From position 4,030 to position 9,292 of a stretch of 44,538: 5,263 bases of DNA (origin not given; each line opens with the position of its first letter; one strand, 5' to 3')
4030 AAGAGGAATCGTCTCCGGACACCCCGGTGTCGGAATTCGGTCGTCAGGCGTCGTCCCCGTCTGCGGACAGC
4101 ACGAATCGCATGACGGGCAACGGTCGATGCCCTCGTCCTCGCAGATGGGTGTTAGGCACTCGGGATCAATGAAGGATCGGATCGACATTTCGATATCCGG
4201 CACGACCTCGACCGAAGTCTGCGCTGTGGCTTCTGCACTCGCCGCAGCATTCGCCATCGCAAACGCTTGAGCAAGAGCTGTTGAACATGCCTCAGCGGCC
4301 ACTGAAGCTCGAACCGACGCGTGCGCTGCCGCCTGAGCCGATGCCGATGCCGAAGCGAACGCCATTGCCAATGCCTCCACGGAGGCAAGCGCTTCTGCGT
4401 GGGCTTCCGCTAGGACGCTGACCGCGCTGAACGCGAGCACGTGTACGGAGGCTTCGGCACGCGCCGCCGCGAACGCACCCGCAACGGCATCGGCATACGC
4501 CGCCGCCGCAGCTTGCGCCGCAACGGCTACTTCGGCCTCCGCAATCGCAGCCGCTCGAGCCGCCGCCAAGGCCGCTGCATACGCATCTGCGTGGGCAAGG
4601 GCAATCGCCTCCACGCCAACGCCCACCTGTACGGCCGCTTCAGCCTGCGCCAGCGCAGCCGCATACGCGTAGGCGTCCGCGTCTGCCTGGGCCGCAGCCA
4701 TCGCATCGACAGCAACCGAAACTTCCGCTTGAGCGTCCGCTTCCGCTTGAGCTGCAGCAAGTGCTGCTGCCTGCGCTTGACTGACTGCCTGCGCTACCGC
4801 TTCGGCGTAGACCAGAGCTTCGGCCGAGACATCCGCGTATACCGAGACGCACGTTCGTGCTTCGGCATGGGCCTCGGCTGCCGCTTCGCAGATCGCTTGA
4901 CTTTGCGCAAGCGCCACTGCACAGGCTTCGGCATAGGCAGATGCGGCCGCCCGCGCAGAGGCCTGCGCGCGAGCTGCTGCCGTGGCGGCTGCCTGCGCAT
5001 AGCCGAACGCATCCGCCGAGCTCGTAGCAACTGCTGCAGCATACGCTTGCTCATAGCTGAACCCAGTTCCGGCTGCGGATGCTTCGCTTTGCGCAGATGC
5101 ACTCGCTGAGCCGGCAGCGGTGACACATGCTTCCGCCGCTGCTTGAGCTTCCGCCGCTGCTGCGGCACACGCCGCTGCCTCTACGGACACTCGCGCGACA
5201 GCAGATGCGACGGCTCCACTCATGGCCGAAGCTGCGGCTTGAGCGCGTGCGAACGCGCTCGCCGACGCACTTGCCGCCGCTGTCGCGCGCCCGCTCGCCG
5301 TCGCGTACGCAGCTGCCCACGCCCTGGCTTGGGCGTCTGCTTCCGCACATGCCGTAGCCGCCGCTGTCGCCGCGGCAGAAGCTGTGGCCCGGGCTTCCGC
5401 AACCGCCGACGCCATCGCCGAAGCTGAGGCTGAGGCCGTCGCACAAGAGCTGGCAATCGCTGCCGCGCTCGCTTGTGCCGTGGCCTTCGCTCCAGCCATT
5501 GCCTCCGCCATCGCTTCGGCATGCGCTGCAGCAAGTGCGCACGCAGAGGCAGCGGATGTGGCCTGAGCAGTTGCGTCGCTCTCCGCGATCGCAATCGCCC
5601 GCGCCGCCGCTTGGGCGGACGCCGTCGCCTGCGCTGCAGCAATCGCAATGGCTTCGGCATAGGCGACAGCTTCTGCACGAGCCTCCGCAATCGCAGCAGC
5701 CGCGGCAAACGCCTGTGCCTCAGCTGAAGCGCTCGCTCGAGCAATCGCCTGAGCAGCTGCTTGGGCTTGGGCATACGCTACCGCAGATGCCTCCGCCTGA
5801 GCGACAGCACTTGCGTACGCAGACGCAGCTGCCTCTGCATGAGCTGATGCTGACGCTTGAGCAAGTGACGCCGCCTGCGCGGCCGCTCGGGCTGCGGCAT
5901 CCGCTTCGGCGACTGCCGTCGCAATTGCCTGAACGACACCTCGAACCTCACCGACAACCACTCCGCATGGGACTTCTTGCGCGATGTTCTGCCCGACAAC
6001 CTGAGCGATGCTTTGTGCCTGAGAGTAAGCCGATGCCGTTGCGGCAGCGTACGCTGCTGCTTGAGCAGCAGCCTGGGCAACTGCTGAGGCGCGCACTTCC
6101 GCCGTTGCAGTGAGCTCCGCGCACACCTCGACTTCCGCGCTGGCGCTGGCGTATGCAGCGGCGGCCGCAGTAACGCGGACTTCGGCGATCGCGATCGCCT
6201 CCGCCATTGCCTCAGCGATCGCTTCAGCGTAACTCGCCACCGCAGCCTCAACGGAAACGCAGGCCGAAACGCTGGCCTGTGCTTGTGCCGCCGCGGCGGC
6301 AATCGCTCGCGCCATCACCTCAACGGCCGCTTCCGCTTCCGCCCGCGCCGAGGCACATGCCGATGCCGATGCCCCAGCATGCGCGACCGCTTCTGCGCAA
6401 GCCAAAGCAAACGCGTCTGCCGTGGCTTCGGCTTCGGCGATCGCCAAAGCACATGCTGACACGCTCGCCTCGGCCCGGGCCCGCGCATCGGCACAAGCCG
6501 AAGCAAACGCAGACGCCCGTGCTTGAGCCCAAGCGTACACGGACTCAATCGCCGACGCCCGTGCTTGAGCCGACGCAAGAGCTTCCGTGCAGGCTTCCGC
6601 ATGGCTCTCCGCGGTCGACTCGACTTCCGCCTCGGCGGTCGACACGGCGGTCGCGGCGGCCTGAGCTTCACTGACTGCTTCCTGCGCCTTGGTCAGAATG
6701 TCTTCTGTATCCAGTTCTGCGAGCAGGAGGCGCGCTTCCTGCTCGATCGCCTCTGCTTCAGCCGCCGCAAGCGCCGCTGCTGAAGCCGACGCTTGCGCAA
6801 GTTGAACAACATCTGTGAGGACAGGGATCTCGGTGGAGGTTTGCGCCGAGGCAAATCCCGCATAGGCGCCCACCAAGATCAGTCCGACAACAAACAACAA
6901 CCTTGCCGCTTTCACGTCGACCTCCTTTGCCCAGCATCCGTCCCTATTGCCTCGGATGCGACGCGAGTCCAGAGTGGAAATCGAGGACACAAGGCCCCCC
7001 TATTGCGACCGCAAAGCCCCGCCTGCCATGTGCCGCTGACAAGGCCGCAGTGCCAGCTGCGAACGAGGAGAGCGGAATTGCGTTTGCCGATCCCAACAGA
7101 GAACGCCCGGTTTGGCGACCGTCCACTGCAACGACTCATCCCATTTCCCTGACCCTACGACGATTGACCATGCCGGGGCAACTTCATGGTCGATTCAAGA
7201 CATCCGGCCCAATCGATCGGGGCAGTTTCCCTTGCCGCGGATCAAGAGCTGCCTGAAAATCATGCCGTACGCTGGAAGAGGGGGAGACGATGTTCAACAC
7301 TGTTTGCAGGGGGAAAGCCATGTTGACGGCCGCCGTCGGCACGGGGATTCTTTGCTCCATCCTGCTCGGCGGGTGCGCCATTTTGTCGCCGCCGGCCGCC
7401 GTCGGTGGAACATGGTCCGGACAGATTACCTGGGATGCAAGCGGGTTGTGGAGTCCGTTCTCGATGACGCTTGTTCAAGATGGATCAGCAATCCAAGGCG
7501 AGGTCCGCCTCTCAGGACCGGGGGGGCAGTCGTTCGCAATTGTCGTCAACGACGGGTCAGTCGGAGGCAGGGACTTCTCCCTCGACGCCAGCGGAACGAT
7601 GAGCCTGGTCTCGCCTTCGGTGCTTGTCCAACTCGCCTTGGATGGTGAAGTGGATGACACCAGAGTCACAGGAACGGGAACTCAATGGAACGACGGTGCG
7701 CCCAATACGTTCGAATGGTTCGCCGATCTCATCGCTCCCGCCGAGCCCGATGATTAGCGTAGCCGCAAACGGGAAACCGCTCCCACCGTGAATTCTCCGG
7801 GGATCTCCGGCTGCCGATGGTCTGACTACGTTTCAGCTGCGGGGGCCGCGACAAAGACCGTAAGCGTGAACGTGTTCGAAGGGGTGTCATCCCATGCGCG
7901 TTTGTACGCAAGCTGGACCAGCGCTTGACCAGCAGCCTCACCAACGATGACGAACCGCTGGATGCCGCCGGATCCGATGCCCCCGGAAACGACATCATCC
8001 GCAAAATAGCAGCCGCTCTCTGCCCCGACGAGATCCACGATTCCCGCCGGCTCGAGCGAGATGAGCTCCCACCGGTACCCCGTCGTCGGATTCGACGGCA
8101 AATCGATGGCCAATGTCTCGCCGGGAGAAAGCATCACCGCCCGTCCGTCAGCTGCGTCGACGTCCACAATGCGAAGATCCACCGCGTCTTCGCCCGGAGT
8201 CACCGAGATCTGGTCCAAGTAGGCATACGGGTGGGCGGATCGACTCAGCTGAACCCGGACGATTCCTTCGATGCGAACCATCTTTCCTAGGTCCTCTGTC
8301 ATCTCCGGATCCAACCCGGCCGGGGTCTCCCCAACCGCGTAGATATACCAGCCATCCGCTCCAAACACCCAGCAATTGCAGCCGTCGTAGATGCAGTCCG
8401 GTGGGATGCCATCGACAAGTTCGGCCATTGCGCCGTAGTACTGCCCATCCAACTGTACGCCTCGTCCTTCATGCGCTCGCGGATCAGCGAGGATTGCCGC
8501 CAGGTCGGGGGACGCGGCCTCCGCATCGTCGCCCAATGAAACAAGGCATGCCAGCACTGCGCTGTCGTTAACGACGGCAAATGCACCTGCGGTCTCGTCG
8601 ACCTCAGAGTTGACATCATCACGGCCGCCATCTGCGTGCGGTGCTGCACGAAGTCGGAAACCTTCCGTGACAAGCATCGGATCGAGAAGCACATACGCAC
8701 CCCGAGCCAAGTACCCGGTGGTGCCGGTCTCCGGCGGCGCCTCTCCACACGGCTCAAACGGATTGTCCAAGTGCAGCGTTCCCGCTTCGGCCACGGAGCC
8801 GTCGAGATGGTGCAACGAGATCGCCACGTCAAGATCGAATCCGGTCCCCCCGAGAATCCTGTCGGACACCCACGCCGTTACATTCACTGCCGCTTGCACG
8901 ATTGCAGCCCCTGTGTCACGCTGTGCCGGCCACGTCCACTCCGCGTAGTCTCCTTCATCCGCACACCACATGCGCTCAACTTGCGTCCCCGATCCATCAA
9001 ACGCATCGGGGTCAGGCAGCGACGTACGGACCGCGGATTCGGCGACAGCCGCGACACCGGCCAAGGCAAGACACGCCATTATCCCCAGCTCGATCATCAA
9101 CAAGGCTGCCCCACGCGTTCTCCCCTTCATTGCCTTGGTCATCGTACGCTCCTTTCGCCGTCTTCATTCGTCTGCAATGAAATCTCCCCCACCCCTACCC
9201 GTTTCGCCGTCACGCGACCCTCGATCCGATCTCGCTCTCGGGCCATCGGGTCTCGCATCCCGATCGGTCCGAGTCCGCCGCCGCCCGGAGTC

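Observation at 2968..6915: Giant secreted protein with about 430 consecutive (Ala-X) dipeptides in a single unbroken register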

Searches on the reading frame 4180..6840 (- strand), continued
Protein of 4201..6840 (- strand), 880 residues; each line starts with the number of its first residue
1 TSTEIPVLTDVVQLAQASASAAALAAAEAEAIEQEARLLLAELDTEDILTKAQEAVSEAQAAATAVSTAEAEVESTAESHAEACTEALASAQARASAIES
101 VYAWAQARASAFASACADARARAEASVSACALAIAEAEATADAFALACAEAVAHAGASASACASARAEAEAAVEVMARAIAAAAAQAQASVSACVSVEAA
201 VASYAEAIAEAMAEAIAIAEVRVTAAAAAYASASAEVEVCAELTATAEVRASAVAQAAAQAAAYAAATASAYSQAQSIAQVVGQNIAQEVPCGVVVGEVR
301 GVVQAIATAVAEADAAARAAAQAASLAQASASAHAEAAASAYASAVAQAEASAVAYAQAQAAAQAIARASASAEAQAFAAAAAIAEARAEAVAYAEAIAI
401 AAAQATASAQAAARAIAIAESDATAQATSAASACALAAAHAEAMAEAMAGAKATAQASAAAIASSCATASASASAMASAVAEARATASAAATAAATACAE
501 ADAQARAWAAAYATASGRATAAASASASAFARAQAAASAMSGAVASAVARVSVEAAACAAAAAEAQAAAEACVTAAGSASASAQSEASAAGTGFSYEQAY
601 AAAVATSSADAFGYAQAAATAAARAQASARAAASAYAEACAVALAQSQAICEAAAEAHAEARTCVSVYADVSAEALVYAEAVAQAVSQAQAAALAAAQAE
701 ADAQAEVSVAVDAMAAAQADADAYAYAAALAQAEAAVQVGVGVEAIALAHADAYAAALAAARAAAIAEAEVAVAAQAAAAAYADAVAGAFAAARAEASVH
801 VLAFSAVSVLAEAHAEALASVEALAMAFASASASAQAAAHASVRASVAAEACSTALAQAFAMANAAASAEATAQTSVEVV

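Call 73: search_protein_families(library=pfam, proteins=[P0010, P0012, P0014, P0021, P0023, P0038, P0062, P0020], max_evalue=0.001)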
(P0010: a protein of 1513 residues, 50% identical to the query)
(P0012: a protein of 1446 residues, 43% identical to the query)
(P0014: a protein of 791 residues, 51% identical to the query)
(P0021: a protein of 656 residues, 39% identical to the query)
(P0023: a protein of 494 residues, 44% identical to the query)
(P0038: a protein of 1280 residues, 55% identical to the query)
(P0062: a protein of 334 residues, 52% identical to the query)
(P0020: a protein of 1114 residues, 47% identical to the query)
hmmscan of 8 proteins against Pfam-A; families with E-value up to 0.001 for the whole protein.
P0010 (1513 aa): 0 families

P0012 (1446 aa): 4 families
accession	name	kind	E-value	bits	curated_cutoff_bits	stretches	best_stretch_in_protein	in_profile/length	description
PF19190.6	BACON_2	-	3e-16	59.5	25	2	826-911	1-83/94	Viral BACON domain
PF22544.2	HYDIN_VesB_CFA65-like_Ig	-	3.5e-11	43.7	25.5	1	825-923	1-95/100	HYDIN/CFA65/VesB-like, Ig-like domain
PF22076.2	Cep192_D6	-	2e-05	25.2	35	0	826-895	3-70/101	Cep192 domain 6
PF24507.1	Ig_CFAP65_4th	-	0.00017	22.3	27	0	849-892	2-45/76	CFAP65, fourth Ig-like domain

P0014 (791 aa): 4 families
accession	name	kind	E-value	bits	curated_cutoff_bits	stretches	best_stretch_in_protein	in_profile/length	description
PF13181.12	TPR_8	-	8.4e-10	38.5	25.7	1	573-602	3-32/34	Tetratricopeptide repeat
PF13620.12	CarboxypepD_reg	-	7.2e-07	29.9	32.3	1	47-106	4-65/82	Carboxypeptidase regulatory-like domain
PF13715.12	CarbopepD_reg_2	-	0.00014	22.3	32.2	1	47-134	3-86/88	CarboxypepD_reg-like domain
PF17210.9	SdrD_B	-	0.00019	22.1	29.7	1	46-119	14-87/112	SdrD B-like domain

P0021 (656 aa): 1 family
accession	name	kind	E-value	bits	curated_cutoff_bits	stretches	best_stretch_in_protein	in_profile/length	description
PF00041.27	fn3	-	0.00068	20.2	25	0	570-646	15-78/84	Fibronectin type III domain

P0023 (494 aa): 1 family
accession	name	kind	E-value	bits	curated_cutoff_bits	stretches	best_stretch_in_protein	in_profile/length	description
PF11741.13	AMIN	-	9.6e-11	42.1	20.5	1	372-465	4-101/101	AMIN domain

P0038 (1280 aa): 3 families
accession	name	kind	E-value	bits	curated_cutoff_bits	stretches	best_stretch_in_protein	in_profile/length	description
PF00691.25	OmpA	-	3.7e-20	72.5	27.2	1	1174-1269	1-98/98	OmpA family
PF04972.22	BON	-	1.1e-11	45.3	27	1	38-98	4-67/69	BON domain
PF08017.16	Fibrinogen_BP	-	3.3e-07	29.4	50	1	907-1030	67-190/425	Fibrinogen binding protein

P0062 (334 aa): 0 families

P0020 (1114 aa): 6 families
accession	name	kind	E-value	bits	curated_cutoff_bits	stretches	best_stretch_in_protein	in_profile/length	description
PF14312.12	FG-GAP_2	-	2.9e-222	719.3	23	12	837-885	1-49/49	FG-GAP repeat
PF24981.1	Beta-prop_ATRN-LZTR1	-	1.9e-19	70.5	50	1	864-981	161-276/289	Attractin/LZTR1 beta-propeller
PF01344.31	Kelch_1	-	2.5e-15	56.1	20.1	0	940-957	28-45/46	Kelch motif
PF13964.12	Kelch_6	-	3.5e-13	49.5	25.3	0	910-955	3-44/50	Kelch motif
PF13418.12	Kelch_4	-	7.1e-09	35.9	21.6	0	514-552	8-42/49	Galactose oxidase, central domain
PF07646.21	Kelch_2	-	2.9e-05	24.2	21.3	0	915-955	8-45/48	Kelch motif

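Call 82: find_related_loci(query=P0010, collection=genome_contigs, flank=3000)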
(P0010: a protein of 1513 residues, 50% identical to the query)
Query P0010 (1513 aa) in genome_contigs; peptide patterns used: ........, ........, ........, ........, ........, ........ (x = any residue, [..] = any of these).
41 stretches matched a pattern; 1 encode a relative of the query (tblastn E <= 1e-3); 1 distinct loci.
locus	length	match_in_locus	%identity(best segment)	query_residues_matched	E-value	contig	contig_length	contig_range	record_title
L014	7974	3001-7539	100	1-1513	0e+0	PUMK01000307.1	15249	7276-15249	MAG: Candidatus Acetothermia bacterium isolate B1Sed10_229R1 B1-Sed10-C4604, whole genome shotgun sequence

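Call 83: find_related_loci(query=P0015, collection=genome_contigs, flank=3000)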
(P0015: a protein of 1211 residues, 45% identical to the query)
Query P0015 (1211 aa) in genome_contigs; peptide patterns used: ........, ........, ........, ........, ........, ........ (x = any residue, [..] = any of these).
105 stretches matched a pattern; 1 encode a relative of the query (tblastn E <= 1e-3); 1 distinct loci.
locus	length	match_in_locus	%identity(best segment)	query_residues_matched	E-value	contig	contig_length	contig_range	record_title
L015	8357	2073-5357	40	1-1209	1e-57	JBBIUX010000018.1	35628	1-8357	MAG: Candidatus Fraserbacteria bacterium isolate BR2F70218_bin_63 NODE_668_length_35628_cov_5.76601, whole genome shotgu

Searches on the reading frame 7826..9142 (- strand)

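Call 9: search_protein_families(library=pfam, proteins=[window:7826-9142:-], max_evalue=0.001)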
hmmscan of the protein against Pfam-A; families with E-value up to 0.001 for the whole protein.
window:7826-9142:- (438 aa): 1 family
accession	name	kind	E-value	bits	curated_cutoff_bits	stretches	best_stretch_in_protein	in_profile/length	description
PF09394.16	Inhibitor_I42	-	6.3e-17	62.1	27.2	1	338-429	2-91/91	Chagasin family peptidase inhibitor I42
